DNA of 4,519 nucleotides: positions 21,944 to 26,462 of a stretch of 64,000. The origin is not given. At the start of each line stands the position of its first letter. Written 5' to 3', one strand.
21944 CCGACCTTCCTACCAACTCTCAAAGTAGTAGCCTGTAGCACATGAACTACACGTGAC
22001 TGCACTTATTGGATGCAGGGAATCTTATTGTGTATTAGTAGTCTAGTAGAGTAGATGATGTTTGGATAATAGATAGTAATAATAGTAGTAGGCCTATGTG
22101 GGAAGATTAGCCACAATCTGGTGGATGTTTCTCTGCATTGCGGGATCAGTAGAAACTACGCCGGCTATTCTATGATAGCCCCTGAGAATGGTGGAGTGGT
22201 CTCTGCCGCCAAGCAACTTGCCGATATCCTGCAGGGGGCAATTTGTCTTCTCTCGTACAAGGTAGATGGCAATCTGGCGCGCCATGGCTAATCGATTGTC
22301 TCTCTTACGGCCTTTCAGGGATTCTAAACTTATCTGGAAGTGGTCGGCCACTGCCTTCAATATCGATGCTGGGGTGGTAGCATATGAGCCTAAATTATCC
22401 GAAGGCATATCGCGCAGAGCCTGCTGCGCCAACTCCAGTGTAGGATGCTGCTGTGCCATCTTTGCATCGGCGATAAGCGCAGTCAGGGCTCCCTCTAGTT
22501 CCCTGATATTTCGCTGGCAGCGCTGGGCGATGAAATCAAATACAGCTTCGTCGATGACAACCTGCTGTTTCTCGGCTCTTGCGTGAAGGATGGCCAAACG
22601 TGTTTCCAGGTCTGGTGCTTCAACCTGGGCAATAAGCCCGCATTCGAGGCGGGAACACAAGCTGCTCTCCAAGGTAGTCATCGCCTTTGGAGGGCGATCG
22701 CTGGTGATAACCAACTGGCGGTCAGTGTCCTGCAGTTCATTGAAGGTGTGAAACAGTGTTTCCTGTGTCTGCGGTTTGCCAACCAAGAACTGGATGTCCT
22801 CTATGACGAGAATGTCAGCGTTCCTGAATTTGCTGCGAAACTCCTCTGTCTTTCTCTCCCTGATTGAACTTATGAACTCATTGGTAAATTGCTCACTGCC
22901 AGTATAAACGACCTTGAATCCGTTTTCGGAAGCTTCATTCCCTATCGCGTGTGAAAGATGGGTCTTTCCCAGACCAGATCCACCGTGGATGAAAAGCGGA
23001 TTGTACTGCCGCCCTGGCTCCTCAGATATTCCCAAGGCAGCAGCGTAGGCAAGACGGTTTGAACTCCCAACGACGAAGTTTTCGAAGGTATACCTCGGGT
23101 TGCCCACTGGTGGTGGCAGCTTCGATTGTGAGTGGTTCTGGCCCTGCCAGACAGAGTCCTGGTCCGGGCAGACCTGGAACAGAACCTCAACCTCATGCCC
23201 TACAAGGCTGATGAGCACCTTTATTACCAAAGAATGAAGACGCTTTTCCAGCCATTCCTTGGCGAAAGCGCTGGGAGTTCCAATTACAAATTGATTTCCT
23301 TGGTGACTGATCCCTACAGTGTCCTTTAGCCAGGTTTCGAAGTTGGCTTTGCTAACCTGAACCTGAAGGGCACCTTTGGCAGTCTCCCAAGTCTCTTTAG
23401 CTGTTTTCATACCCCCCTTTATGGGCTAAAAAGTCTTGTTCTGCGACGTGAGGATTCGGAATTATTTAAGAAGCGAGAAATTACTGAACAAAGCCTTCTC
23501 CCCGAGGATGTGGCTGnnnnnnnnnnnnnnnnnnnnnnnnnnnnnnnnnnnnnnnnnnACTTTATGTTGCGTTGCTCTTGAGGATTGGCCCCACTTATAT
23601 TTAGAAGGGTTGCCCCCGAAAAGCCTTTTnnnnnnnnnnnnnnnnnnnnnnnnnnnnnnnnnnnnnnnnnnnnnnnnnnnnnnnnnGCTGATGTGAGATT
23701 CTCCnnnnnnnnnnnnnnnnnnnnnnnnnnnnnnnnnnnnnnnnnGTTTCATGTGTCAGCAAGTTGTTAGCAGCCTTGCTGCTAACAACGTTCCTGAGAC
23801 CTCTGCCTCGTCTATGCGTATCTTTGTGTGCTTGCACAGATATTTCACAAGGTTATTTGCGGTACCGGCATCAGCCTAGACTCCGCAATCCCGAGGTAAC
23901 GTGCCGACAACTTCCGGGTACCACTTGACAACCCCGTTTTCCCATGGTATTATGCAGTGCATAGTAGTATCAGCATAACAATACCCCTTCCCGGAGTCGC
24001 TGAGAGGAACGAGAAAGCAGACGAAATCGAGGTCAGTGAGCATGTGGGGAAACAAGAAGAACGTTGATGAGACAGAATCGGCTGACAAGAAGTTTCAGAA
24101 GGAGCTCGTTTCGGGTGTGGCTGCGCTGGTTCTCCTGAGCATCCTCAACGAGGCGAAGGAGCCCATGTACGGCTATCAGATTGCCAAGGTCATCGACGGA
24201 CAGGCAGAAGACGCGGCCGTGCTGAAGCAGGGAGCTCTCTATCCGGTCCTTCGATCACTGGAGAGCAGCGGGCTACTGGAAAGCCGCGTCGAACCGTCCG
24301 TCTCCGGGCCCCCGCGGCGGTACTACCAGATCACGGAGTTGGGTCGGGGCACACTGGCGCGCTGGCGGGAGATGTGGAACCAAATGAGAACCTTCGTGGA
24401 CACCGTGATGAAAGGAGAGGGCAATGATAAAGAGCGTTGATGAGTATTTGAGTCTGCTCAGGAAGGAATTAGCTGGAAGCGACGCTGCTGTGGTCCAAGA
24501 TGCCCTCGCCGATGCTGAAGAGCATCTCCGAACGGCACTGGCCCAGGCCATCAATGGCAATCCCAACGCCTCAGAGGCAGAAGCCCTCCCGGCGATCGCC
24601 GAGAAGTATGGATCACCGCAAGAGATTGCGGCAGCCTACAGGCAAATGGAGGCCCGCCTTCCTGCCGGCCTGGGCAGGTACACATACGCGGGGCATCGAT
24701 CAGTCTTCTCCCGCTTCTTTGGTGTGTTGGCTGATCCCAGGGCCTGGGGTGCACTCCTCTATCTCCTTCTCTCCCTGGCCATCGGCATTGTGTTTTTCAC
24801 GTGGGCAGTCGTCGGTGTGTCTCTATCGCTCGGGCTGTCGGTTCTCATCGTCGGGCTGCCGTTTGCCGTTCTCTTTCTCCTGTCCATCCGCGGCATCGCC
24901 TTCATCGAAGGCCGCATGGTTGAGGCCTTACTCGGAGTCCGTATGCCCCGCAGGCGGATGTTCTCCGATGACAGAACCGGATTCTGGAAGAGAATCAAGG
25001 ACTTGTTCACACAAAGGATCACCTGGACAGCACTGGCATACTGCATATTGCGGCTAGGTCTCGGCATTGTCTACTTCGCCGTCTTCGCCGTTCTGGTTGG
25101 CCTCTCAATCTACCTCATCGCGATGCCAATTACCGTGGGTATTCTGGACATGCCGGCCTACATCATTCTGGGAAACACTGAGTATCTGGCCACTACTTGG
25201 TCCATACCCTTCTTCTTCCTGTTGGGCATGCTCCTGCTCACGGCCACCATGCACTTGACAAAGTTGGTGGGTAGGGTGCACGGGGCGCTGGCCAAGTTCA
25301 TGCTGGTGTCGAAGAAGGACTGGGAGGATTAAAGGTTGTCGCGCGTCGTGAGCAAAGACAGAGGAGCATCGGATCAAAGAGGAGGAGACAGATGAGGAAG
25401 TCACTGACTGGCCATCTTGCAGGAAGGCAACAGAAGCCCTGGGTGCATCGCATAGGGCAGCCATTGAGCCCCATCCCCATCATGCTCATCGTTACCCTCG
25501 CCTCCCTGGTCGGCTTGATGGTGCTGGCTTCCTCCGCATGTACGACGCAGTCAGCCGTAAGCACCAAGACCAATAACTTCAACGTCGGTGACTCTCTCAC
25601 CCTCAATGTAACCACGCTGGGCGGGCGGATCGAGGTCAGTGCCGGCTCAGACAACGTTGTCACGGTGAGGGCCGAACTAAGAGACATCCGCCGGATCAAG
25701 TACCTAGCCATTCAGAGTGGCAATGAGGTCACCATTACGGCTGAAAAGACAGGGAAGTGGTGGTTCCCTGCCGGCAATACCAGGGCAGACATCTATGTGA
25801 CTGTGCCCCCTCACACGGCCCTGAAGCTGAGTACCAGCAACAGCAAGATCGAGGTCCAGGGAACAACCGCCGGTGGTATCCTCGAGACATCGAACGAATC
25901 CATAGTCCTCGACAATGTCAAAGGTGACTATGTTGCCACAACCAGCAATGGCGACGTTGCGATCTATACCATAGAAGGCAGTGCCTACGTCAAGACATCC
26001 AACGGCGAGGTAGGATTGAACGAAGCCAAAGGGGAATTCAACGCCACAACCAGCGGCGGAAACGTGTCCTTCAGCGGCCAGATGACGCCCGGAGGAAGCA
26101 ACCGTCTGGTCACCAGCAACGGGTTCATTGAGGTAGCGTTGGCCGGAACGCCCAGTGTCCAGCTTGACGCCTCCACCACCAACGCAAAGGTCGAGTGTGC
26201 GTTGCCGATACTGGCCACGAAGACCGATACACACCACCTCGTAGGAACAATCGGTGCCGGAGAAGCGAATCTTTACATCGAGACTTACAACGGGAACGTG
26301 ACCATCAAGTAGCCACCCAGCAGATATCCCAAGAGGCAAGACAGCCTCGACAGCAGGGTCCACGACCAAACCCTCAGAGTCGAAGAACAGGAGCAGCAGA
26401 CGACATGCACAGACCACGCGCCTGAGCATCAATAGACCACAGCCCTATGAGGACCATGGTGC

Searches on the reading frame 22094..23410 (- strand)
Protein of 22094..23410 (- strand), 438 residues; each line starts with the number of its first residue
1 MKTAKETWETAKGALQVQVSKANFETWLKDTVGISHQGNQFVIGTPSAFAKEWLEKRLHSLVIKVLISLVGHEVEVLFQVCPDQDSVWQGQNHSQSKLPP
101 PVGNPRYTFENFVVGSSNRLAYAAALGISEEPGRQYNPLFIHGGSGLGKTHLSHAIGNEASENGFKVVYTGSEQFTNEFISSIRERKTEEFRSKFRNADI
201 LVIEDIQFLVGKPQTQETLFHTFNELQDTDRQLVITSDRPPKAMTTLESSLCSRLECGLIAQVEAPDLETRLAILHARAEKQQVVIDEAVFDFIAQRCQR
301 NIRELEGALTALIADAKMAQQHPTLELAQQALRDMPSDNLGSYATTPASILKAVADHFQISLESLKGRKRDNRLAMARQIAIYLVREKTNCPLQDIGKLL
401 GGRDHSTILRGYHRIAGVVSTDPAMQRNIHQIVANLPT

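Call 77: search_protein_families(library=pfam, proteins=[window:22094-23410:-], max_evalue=0.00001)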
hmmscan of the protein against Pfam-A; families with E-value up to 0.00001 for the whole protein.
window:22094-23410:- (438 aa): 6 families
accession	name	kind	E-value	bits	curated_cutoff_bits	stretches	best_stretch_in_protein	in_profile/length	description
PF00308.24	Bac_DnaA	-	1.2e-63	214.5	23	1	104-261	2-161/162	Bacterial DnaA ATPAse domain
PF08299.17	Bac_DnaA_C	-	3.9e-24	84.9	31.5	1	348-415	2-69/69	Bacterial dnaA protein helix-turn-helix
PF01695.23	IstB_IS21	-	1.8e-11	44.5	24.1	1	139-240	95-195/238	IstB-like ATP binding protein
PF11638.13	DnaA_N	-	2e-09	37.5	24.6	1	6-60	2-57/65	DnaA N-terminal domain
PF00004.35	AAA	-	1.1e-06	29.6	21.2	1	140-245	2-116/131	ATPase family associated with various cellular activities (AAA)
PF22688.2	Hda_lid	-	5.9e-06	26.6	27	0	270-312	3-45/65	Hda, lid domain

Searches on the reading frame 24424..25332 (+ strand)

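Call 77: search_protein_families(library=pfam, proteins=[window:24424-25332:+], max_evalue=0.00001)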
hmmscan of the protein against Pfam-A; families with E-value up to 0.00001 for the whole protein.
window:24424-25332:+ (302 aa): 2 families
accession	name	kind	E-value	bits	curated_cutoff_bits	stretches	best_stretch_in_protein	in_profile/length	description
PF13796.11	Sensor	-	4e-33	115.2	28.2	1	113-294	1-162/162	Putative sensor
PF22564.2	HAAS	-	2.1e-07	31.7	27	1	7-71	1-55/55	HAAS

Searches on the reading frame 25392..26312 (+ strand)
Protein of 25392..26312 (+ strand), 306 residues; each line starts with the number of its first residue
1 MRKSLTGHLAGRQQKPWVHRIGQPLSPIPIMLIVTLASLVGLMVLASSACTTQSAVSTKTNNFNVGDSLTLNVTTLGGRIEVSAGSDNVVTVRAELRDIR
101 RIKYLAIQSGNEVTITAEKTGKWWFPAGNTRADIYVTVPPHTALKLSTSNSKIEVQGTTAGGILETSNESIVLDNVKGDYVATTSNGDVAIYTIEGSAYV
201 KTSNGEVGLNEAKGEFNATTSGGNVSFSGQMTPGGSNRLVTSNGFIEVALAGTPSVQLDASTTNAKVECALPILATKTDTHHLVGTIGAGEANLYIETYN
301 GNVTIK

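Call 77: search_protein_families(library=pfam, proteins=[window:25392-26312:+], max_evalue=0.00001)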
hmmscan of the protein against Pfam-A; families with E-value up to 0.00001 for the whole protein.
window:25392-26312:+ (306 aa): 1 family
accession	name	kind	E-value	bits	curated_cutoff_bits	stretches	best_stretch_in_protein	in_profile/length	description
PF13349.12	DUF4097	-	2.9e-18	66.6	22.9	1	77-306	10-247/247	Toastrack DUF4097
